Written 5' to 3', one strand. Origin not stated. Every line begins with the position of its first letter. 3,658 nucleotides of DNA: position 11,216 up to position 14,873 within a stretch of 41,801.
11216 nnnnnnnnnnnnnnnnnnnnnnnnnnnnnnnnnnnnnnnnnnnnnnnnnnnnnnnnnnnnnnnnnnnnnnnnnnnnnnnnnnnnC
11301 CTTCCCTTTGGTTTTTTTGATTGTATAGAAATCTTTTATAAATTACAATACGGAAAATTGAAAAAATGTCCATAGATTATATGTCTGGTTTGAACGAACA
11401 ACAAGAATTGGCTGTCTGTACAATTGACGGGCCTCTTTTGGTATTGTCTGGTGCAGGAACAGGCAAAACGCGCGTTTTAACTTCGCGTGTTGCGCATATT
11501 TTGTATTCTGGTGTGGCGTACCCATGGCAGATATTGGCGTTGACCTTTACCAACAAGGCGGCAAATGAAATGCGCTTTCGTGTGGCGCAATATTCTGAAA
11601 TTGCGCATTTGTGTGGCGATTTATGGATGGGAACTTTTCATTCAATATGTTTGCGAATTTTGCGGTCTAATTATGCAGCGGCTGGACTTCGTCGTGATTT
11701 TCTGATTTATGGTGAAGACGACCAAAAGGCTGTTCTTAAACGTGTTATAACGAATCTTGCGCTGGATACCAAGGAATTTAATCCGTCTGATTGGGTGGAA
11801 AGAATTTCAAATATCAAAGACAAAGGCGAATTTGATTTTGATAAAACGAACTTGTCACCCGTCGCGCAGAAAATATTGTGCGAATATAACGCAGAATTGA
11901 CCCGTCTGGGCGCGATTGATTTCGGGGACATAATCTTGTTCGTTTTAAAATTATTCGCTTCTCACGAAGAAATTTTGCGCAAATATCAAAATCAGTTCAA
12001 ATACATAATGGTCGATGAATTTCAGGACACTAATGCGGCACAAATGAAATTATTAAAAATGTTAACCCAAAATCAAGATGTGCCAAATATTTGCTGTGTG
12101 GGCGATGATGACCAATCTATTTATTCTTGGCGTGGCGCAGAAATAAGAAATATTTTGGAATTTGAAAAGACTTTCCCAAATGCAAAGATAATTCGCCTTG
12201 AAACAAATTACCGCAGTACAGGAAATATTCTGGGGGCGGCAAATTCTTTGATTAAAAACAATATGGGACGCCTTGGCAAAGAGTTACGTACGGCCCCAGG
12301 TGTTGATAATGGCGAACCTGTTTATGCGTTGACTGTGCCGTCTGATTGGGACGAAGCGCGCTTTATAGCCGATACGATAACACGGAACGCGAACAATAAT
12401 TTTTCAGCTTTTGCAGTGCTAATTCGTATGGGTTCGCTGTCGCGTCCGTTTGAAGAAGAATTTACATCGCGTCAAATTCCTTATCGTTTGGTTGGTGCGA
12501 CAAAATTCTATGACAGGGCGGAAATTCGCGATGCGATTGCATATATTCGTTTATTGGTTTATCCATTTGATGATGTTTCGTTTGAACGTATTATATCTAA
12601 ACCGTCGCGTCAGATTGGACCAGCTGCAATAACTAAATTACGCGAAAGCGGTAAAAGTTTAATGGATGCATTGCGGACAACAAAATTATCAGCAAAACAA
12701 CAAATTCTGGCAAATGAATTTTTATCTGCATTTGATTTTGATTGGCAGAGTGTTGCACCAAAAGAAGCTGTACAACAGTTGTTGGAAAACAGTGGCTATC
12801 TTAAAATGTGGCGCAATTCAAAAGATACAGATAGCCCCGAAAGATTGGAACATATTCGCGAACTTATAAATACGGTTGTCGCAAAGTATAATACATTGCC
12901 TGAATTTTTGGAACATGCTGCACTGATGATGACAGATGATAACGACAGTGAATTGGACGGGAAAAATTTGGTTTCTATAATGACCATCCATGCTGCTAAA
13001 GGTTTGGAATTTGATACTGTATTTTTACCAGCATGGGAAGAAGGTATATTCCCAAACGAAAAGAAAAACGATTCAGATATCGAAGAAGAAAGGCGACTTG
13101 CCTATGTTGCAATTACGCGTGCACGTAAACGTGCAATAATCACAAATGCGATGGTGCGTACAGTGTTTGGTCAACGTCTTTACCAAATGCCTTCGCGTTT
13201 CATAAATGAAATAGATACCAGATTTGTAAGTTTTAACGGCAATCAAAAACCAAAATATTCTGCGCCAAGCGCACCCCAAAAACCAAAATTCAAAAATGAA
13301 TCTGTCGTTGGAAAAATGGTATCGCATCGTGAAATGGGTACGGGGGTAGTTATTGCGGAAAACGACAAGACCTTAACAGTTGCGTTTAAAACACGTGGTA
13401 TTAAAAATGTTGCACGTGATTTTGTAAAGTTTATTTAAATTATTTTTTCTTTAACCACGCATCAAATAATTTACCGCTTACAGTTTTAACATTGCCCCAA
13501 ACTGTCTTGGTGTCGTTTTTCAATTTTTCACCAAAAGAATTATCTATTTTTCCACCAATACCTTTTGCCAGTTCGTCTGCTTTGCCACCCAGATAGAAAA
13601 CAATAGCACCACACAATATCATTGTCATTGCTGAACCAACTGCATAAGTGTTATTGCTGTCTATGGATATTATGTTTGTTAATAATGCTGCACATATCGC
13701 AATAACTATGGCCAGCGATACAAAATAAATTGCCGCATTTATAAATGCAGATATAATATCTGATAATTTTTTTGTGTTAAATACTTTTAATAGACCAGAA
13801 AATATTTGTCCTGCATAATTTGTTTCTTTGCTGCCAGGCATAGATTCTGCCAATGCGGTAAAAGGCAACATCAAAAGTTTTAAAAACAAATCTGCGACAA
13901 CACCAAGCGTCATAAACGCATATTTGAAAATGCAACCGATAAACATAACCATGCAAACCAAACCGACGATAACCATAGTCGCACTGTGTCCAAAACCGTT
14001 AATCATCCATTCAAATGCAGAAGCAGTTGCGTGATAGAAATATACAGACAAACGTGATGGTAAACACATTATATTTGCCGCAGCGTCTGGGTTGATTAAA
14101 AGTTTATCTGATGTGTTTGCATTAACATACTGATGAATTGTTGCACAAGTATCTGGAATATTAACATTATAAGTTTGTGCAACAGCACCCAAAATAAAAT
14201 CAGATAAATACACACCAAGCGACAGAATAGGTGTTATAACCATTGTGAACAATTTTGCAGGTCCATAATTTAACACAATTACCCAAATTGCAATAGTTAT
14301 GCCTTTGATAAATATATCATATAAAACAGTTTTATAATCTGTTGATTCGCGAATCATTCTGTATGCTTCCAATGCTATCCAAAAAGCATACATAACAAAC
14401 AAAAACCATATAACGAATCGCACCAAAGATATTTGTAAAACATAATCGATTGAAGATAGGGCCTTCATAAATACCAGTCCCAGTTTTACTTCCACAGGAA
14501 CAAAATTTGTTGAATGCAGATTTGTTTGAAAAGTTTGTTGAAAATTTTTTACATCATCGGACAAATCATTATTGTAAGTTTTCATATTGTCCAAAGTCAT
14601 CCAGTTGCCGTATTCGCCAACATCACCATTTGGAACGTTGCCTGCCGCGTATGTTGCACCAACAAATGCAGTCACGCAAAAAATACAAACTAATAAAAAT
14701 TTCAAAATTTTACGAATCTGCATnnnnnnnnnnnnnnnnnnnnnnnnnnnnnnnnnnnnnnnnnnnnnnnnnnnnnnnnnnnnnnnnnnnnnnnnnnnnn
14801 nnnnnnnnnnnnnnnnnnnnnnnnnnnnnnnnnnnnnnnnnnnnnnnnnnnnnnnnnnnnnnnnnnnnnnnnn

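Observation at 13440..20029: Tandem array of five paralogous polytopic membrane proteins with VirB6/TrbL-like architecture and no partner secretion genes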

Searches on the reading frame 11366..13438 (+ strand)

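Call 10: search_protein_families(library=pfam, proteins=[window:11366-13438:+], max_evalue=0.001)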
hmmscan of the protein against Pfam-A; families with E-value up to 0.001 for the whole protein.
window:11366-13438:+ (690 aa): 7 families
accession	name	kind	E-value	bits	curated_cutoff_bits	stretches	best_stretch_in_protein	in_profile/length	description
PF00580.27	UvrD-helicase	-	2.6e-82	277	23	1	9-271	1-271/271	UvrD/REP helicase N-terminal domain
PF13361.12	UvrD_C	-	4.4e-70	237.3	25.6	1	276-593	1-346/350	UvrD-like helicase C-terminal domain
PF13245.12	AAA_19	-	2.3e-20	73.6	25.1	1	20-254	10-132/134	AAA domain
PF13538.12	UvrD_C_2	-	8.2e-10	38.8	27.4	1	536-592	2-51/52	UvrD-like helicase C-terminal domain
PF01443.25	Viral_helicase1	-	3.2e-07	30.8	21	0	533-592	178-226/228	Viral superfamily 1 RNA helicase core domain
PF13604.12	AAA_30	-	1e-06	29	27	0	9-74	2-67/191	AAA domain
PF21196.3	PcrA_UvrD_tudor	-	5.3e-05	23.4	23.9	1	648-683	1-40/48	PcrA/UvrD tudor domain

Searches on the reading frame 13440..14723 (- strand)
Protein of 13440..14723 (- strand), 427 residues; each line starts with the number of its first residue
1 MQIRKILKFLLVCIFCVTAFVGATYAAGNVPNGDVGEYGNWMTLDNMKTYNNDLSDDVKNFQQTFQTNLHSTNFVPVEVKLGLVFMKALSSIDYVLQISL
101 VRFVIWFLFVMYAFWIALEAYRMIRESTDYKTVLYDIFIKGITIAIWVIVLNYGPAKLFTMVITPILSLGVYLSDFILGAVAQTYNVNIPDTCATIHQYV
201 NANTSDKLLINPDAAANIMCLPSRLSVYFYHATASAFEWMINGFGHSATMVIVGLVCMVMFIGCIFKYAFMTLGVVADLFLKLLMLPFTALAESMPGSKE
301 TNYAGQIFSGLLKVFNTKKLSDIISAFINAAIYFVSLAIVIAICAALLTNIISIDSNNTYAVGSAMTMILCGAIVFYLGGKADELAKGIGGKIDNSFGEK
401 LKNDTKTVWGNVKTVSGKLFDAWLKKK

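Call 3: search_protein_families(library=pfam, proteins=[window:13440-14723:-], max_evalue=10)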
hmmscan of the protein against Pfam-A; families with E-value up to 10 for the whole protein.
window:13440-14723:- (427 aa): 0 families

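Call 4: search_protein_families(library=ncbifam, proteins=[window:13440-14723:-], max_evalue=10)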
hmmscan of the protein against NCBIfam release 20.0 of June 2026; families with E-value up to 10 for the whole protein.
window:13440-14723:- (427 aa): 0 families
